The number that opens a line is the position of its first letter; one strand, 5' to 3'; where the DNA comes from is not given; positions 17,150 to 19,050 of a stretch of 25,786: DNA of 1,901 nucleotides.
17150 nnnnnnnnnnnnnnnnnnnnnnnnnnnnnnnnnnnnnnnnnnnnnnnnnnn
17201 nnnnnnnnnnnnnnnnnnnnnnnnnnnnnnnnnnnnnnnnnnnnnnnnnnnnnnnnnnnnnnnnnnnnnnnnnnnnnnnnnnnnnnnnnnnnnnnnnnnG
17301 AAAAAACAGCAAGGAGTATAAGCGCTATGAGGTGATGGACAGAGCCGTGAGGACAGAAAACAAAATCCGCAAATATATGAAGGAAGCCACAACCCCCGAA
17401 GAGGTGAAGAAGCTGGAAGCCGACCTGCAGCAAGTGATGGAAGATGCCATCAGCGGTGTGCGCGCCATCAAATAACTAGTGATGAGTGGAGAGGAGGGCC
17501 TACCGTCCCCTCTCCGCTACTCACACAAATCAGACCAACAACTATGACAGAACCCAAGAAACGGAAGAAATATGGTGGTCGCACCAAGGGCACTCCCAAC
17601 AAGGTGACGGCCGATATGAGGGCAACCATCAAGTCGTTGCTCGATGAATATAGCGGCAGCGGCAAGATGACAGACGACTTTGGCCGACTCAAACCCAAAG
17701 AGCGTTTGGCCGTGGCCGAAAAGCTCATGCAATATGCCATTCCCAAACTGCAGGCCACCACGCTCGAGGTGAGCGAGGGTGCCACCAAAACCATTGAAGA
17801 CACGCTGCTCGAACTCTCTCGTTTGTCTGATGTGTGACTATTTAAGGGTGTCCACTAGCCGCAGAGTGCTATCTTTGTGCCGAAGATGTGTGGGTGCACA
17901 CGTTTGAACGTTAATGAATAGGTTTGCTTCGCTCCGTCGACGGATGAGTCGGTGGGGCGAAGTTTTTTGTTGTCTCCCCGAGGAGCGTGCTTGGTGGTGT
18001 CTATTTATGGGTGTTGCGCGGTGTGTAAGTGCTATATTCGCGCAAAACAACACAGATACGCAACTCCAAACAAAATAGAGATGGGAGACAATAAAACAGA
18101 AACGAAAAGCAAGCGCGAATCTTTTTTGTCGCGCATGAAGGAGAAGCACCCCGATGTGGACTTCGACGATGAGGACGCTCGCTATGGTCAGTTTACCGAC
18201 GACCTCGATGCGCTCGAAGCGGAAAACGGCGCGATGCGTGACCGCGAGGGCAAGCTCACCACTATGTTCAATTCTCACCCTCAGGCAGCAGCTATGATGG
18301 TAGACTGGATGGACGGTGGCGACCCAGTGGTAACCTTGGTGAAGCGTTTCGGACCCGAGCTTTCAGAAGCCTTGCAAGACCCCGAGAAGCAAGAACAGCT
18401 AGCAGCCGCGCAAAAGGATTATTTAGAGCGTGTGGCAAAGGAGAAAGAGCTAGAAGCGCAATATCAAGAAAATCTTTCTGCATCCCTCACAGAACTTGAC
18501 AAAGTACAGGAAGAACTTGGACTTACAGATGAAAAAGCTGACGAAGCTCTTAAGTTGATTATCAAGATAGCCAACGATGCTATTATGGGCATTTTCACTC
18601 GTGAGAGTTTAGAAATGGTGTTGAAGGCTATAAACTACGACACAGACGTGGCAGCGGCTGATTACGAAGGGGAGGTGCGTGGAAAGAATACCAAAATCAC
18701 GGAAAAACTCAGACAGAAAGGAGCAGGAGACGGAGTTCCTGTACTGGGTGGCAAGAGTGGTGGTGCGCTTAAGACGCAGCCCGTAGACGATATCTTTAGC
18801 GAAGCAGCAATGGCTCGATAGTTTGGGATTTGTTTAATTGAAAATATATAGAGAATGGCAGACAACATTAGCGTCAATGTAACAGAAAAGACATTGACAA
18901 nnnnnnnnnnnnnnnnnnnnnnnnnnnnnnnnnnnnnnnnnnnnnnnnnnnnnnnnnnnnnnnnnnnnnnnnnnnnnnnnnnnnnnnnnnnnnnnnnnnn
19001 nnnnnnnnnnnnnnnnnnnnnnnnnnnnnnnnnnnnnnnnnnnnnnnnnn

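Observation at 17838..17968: Promoter-like copy C followed within about 50 nt by a terminator hairpin: possible short non-coding transcript or attenuator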

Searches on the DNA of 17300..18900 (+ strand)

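Call 9: search_dna_similar(query=window:17400-18900:+, collection=phages, mode=distant)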
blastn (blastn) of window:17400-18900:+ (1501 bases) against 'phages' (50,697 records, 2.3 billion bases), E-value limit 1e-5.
No match.
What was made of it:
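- Tried and rejected: blastn against GenBank phages for the region found nothing (call 9).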

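Call 12: search_rna_families(source=window, start=17300, end=18300, threshold=evalue, max_evalue=10)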
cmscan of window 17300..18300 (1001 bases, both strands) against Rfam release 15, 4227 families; matches with E-value up to 10: 5.
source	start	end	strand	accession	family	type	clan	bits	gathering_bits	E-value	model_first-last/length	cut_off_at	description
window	17455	17492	+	RF03115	KDPG-aldolase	Gene; sRNA;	-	19.6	54.6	0.55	1-88/88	no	KDPG-aldolase RNA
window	18165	18225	+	RF01146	sR15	Gene; snRNA; snoRNA; CD-box;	-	15.7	40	6.5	1-65/65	no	Small nucleolar RNA sR15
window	17442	17565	-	RF01639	ceN49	Gene; snRNA; snoRNA; HACA-box;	-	15.5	65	2.3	1-134/134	no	Caenorhabditis snoRNA ceN49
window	18002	18073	-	RF03644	mir-2064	Gene; miRNA;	-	15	100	5.6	1-70/70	no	mir-2064 microRNA precursor family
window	17673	17719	-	RF04305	HCV_SL1412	Cis-reg;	-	13.2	38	9.8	1-48/48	no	Hepatitis C virus stem-loop SL1412 RNA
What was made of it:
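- On Stand-alone intergenic sRNA gene: There is no Rfam match (call 12).
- Tried and rejected: Rfam scan of 17300-18300 at E <= 10 gave only chance-level hits (call 12).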

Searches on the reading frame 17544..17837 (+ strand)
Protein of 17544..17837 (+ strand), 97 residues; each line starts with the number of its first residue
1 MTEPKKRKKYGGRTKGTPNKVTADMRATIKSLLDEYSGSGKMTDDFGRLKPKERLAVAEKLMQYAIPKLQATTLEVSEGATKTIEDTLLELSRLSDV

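Call 10: search_protein_families(library=phrogs, proteins=[window:17544-17837:+], max_evalue=0.01)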
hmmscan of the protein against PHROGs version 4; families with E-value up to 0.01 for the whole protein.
window:17544-17837:+ (97 aa): 1 family
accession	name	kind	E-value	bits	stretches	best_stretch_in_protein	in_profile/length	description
phrog_15261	-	unknown function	0.00011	23.6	1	8-78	12-82/99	-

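Call 11: search_protein_families(library=pfam, proteins=[window:17544-17837:+], max_evalue=0.01)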
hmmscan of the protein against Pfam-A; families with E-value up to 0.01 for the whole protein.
window:17544-17837:+ (97 aa): 0 families

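Call 34: find_homologous_proteins(query=window:17544-17837:+, max_evalue=0.01)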
Query window:17544-17837:+ (97 aa): 61 proteins with E <= 0.01 among 66 candidates.
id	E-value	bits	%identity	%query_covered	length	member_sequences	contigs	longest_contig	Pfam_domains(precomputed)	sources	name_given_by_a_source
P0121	3.1e-51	189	98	99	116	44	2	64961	-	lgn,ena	-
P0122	2.6e-43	164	86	97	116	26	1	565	-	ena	-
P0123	1.8e-41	158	84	97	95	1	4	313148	-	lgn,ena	-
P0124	3.5e-38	147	84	91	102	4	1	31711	-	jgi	-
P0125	7.0e-30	121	63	93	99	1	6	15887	-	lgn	-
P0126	3.0e-24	103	58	94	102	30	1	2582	-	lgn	-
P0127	3.4e-23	100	59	90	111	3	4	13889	-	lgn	-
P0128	8.9e-23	98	58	93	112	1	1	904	-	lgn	-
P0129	3.0e-21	93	63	97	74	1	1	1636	-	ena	-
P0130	7.6e-20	89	54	95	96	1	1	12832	-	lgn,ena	-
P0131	4.0e-17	80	51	90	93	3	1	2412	-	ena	-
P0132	4.6e-17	80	54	84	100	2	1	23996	-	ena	-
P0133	5.5e-16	77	48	91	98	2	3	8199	-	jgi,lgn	jgi:hypothetical protein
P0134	1.8e-12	65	51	88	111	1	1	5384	-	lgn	-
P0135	9.8e-12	63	50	72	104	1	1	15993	-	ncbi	-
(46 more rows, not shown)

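Call 35: find_encoding_contigs(protein=P0123, flank=2500, max_places=2)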
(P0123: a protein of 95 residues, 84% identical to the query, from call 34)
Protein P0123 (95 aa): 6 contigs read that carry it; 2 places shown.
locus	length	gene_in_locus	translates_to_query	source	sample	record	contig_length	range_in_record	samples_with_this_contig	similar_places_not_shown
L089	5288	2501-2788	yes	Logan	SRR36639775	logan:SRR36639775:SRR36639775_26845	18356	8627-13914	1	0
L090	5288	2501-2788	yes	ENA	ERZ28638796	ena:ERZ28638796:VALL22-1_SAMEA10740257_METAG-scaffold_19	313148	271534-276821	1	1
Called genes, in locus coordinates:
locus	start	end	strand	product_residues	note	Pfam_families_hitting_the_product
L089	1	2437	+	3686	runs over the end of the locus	?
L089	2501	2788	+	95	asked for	-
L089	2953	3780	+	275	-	-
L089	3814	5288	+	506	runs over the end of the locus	-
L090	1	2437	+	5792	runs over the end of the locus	PF28553:WH_1, PF28554:DUF8437, PF00176:SNF2-rel_dom (weak), PF28555:Helicase_dom, PF00271:Helicase_C, PF18819:MuF_C, PF18760:ART-PolyVal, PF18857:LPD38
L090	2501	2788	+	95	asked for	-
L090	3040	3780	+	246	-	-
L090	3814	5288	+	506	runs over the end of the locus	-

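Call 36: find_encoding_contigs(protein=P0124, flank=2500, max_places=2)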
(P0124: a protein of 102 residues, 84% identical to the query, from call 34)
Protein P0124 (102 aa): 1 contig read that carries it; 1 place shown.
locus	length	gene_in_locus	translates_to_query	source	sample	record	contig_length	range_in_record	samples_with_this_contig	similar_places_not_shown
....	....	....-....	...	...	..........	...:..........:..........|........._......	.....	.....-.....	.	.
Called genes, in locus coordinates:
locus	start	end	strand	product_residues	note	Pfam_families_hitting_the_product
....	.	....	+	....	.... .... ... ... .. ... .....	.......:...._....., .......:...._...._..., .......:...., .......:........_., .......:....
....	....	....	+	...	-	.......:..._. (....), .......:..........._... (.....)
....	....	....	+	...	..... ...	-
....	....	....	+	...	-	-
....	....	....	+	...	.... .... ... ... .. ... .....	-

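Call 37: find_encoding_contigs(protein=P0127, flank=2500, max_places=2)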
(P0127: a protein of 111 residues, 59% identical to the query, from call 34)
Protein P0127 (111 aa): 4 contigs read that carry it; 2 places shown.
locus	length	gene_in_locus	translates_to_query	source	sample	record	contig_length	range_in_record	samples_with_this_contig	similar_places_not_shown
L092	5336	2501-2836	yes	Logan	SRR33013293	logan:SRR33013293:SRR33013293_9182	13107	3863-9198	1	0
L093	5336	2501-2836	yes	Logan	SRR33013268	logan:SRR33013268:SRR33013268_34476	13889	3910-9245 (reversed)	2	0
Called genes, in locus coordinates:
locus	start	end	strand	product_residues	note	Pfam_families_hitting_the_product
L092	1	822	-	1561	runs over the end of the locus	?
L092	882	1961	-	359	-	-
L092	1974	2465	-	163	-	-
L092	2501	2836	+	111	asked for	-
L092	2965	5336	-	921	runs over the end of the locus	-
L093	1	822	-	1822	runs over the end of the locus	?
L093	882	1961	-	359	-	-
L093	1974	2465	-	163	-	-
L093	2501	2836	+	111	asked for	-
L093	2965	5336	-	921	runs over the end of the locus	-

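Call 38: find_encoding_contigs(protein=P0130, flank=2500, max_places=2)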
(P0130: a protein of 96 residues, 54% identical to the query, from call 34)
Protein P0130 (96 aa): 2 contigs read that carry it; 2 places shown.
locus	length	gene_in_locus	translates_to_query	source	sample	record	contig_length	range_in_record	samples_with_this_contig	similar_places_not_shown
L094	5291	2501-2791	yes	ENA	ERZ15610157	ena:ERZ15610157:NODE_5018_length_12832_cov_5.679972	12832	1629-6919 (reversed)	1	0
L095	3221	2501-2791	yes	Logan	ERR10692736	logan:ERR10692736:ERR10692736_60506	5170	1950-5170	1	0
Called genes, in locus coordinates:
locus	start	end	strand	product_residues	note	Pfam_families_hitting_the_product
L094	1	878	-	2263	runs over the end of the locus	?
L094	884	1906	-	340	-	-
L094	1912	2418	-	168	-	-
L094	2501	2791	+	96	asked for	-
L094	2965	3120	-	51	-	-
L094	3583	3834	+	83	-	PF01381:HTH_3, PF12844:HTH_19, PF13443:HTH_26, PF13560:HTH_31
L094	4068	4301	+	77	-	PF01381:HTH_3, PF13443:HTH_26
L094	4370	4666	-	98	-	-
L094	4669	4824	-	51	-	-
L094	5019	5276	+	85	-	PF13560:HTH_31 (weak), PF13443:HTH_26, PF01381:HTH_3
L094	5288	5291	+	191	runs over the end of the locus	PF10543:ORF6N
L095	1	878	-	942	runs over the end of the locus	?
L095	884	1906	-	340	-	-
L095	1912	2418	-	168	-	-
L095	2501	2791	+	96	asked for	-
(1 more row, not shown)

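Call 41: find_related_loci(query=A2, collection=metagenome_contigs, flank=1500)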
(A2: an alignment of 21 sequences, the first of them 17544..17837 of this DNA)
Query A2 (97 aa) in metagenome_contigs; peptide patterns used: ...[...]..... (x = any residue, [..] = any of these).
600 stretches matched a pattern (row limit reached: there are more); 333 encode a relative of the query (tblastn E <= 1e-3); the best 80 are kept; 80 distinct loci.
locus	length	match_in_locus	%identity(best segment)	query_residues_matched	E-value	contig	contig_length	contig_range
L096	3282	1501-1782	80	1-94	5e-45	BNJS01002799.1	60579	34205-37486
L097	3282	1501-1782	80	1-94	6e-45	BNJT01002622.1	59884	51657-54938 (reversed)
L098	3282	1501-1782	81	1-94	1e-45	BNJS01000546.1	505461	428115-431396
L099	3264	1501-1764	55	9-96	3e-28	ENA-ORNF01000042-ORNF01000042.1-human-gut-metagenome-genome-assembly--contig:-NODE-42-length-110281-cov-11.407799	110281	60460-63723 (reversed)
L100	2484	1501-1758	54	9-93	2e-23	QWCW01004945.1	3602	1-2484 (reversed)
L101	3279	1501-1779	46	1-92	7e-21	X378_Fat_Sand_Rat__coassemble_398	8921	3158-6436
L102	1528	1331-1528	56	9-74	3e-20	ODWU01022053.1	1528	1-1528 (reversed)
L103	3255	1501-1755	47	8-92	3e-20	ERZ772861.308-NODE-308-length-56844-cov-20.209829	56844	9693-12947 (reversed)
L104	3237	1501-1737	56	15-92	6e-20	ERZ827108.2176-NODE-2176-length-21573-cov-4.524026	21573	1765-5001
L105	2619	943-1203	42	1-84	1e-18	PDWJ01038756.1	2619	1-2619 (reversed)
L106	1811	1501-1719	44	9-96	2e-18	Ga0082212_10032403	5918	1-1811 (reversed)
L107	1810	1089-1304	47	7-80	8e-18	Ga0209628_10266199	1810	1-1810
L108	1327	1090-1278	52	6-69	3e-16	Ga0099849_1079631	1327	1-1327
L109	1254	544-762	45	6-78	3e-16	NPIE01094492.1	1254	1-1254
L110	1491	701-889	48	6-69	1e-15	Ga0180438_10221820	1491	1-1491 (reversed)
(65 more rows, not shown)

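Call 42: find_related_loci(query=A2, collection=viral_contigs, flank=1500)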
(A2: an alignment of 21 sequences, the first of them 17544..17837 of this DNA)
Query A2 (97 aa) in viral_contigs; peptide patterns used: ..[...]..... (x = any residue, [..] = any of these).
600 stretches matched a pattern (row limit reached: there are more); 251 encode a relative of the query (tblastn E <= 1e-3); the best 80 are kept; 80 distinct loci.
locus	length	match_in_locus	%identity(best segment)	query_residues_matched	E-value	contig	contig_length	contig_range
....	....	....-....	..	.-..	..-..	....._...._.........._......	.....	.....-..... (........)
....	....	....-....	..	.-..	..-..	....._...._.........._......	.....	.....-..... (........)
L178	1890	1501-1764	55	9-96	4e-28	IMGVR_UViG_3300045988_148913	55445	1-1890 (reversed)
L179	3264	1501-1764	55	9-96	4e-28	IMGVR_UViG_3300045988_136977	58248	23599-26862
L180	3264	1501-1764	55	9-96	4e-28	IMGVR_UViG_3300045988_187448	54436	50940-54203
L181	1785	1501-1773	55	6-96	1e-27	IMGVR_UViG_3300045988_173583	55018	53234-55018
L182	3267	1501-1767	44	8-96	2e-22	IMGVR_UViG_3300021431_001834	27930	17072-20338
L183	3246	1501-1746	52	12-92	9e-22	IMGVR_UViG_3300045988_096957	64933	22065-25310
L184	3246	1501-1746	52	12-92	9e-22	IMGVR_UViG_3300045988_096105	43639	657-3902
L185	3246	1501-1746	52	12-92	9e-22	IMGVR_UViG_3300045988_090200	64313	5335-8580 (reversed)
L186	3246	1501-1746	52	12-92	9e-22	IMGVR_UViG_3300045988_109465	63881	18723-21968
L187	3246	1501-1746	51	12-92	3e-21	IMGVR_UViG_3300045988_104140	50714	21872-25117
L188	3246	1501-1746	51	12-92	3e-21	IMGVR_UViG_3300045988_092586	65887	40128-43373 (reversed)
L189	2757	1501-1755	48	8-92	4e-21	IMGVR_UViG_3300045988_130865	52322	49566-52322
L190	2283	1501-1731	53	17-92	3e-20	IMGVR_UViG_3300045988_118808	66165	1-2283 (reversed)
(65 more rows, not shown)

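Call 45: find_related_loci(query=A2, collection=genome_contigs, flank=2500)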
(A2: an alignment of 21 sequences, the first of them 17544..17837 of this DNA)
Query A2 (97 aa) in genome_contigs; peptide patterns used: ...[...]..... (x = any residue, [..] = any of these).
358 stretches matched a pattern; 227 encode a relative of the query (tblastn E <= 1e-3); the best 80 are kept; 80 distinct loci.
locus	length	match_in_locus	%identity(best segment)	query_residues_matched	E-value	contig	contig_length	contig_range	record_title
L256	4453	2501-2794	50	1-96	7e-26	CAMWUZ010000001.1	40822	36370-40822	MAG TPA_asm: uncultured Porphyromonadaceae bacterium isolate SRR14411323_bin.3_metawrap_v1.3_MAG genome assembly, contig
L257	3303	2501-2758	55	8-92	1e-24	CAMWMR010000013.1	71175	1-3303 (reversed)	MAG TPA_asm: uncultured Porphyromonadaceae bacterium isolate SRR14411285_bin.6_metawrap_v1.3_MAG genome assembly, contig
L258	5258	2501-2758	45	8-93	4e-23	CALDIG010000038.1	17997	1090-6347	MAG TPA_asm: uncultured Prevotellaceae bacterium isolate ERR1278105_bin.98_CONCOCT_v1.1_MAG genome assembly, contig: ERZ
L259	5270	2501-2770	42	8-96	7e-22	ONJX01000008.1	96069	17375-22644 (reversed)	uncultured Prevotellaceae bacterium isolate RUG378 genome assembly, contig: scaffold_219, whole genome shotgun sequence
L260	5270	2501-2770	41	8-96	2e-21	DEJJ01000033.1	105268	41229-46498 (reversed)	MAG TPA_asm: Porphyromonadaceae bacterium UBA2751 UBA2751_contig_4216, whole genome shotgun sequence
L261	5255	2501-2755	48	8-92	8e-21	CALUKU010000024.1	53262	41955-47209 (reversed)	MAG: uncultured Prevotella sp. isolate BRZ_QD__bin8 genome assembly, contig: BRZ_QD__NODE_851_length_53262_cov_23.507436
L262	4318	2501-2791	42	1-96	2e-20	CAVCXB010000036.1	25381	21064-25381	Wujia chipingensis isolate H07660-L1_cleanbin_000005 genome assembly, contig: Spades_H07660-L1_contig_603, whole genome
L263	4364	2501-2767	48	6-92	2e-20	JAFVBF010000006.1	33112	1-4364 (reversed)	MAG: Bacteroidales bacterium isolate RGIG5012 Roe_deer_Rumen-5__c78797, whole genome shotgun sequence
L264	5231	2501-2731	53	17-92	7e-20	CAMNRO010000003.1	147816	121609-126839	MAG: uncultured Porphyromonadaceae bacterium isolate SRR19792994_bin.78_metawrap_v1.3_MAG genome assembly, contig: ERZ12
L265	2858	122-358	54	15-92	1e-19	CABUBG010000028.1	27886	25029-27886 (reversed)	MAG TPA_asm: uncultured Porphyromonadaceae bacterium isolate MGYG-HGUT-03856 genome assembly, contig: GUT_GENOME246171_2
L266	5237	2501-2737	53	15-92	4e-19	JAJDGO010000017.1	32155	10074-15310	Bacteroidales bacterium OttesenSCG-928-M11 AH-928-M11_NODE_17, whole genome shotgun sequence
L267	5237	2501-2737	54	15-92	4e-19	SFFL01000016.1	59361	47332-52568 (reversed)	MAG: Bacteroidales bacterium isolate W0P39.013 Contig310, whole genome shotgun sequence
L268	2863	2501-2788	39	1-93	3e-18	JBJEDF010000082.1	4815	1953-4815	MAG: Muribaculaceae bacterium isolate FUKU07_bin.012 NODE_7460_length_4815_cov_13.588866, whole genome shotgun sequence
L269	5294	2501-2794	43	5-97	4e-18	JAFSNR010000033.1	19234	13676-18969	MAG: Prevotella sp. isolate RGIG3308 Goat_Reticulum-5__c761, whole genome shotgun sequence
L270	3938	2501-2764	42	8-92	5e-18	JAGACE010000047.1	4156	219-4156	MAG: Clostridia bacterium isolate RGIG8309 Water_buffalos_Rumen.Co__c1642306, whole genome shotgun sequence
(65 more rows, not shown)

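Call 51: find_encoding_contigs(protein=P0126, flank=2500, max_places=2)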
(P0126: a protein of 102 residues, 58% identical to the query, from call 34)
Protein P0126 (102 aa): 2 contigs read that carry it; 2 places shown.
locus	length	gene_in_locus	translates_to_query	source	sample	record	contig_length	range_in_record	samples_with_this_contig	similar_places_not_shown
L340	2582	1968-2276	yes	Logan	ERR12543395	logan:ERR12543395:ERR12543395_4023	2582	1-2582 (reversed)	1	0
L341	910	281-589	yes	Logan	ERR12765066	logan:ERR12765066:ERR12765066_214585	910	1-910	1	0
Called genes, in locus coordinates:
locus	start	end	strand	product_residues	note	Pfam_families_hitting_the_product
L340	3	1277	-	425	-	?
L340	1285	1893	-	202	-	-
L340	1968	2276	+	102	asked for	-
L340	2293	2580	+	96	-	?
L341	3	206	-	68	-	?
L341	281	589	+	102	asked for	-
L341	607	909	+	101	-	?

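Call 52: find_encoding_contigs(protein=P0132, flank=2500, max_places=2)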
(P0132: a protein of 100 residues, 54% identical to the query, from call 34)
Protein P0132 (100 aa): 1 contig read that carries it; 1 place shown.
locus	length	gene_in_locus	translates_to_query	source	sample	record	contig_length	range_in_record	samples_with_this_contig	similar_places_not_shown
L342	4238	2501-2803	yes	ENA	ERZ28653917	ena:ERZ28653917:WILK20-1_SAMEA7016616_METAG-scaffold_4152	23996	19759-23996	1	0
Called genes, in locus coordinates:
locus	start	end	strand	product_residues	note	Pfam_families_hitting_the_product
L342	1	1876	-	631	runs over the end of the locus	-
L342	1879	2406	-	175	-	-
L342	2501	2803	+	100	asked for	-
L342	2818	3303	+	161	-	-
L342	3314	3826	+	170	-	-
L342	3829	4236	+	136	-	?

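Call 62: search_protein_families(library=pfam, alignment_id=A2, max_evalue=1)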
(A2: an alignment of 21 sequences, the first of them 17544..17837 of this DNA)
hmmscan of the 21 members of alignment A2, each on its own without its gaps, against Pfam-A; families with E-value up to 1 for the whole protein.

A. member 1, window:17544-17837:+ (97 aa): 0 families

B. families by the number of members that match (of 21 scanned): 17 families
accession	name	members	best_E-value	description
PF02381.23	MraZ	2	0.0073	MraZ protein, putative antitoxin-like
PF06932.16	DUF1283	2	0.061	Protein of unknown function (DUF1283)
PF23357.1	DUF7088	2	0.074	Domain of unknown function (DUF7088)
PF15894.10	SgrT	2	0.09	Inhibitor of glucose uptake transporter SgrT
PF05547.17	Peptidase_M6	2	0.13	Immune inhibitor A peptidase M6, catalytic domain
PF21486.3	NUP120_helical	1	0.014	Nucleoporin NUP120, helical domain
PF09888.14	DUF2115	1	0.019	Uncharacterized protein conserved in archaea (DUF2115)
PF09184.16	PPP4R2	1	0.024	PPP4R2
PF18043.6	T4_Rnl2_C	1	0.024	T4 RNA ligase 2 C-terminal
PF10494.15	Stk19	1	0.053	Inactive serine-threonine protein kinase 19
PF08855.15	DUF1825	1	0.083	Domain of unknown function (DUF1825)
PF23659.1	UFL1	1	0.085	E3 UFM1-protein ligase 1-like domain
PF10363.15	RTP1_C1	1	0.11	Required for nuclear transport of RNA pol II C-terminus 1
PF22517.1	Mcm-like_N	1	0.11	Mcm-like, N-terminal domain, archaea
PF02323.20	ELH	1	0.13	Egg-laying hormone precursor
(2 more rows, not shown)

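Call 79: predict_structure(alignment_id=A2)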
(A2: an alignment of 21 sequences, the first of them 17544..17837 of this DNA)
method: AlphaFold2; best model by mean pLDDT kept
length: 97 residues; sequences in the alignment: 21
mean_pLDDT: 70.8   pTM: 0.35
mean pLDDT of the five models: 70.8, 68.9, 68.6, 68.1, 66.9
residues with pLDDT >= 90: 0; 70-90: 57; 50-70: 32; < 50: 8
segments of 3 or more residues with pLDDT < 50: 71-77
pLDDT, mean of each block of 10 residues (from residue 1): 58 68 79 82 85 84 67 49 70 65
secondary structure, 60 per line:
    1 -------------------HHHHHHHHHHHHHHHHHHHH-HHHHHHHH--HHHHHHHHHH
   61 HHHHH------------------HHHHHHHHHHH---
elements in order: H20-39 H41-48 H51-65 H84-94

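Call 81: fold_search(model_id=the predicted structure, library=pdb)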
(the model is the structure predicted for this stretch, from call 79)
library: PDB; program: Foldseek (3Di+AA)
matches with E <= 10: 4; with E <= 0.001: 0
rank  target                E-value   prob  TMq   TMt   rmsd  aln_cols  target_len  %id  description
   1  7w5z_S                1.6e+00  0.13  0.23  0.16  11.4        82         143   17  Cryo-EM structure of Tetrahymena thermophila mitochondrial complex IV, composite dimer model (released 2022-04-06)
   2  7kuw                  5.0e+00  0.16  0.28  0.42   5.5        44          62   16  High-throughput design and refinement of stable proteins using sequence-only models (released 2021-12-15)
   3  2f66_B                7.7e+00  0.02  0.20  0.18  13.9        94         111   15  Structure of the ESCRT-I endosomal trafficking complex (released 2006-04-18)
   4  7tgh_A1               8.3e+00  0.03  0.20  0.21  15.6        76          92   17  Cryo-EM structure of respiratory super-complex CI+III2 from Tetrahymena thermophila (released 2022-04-06)
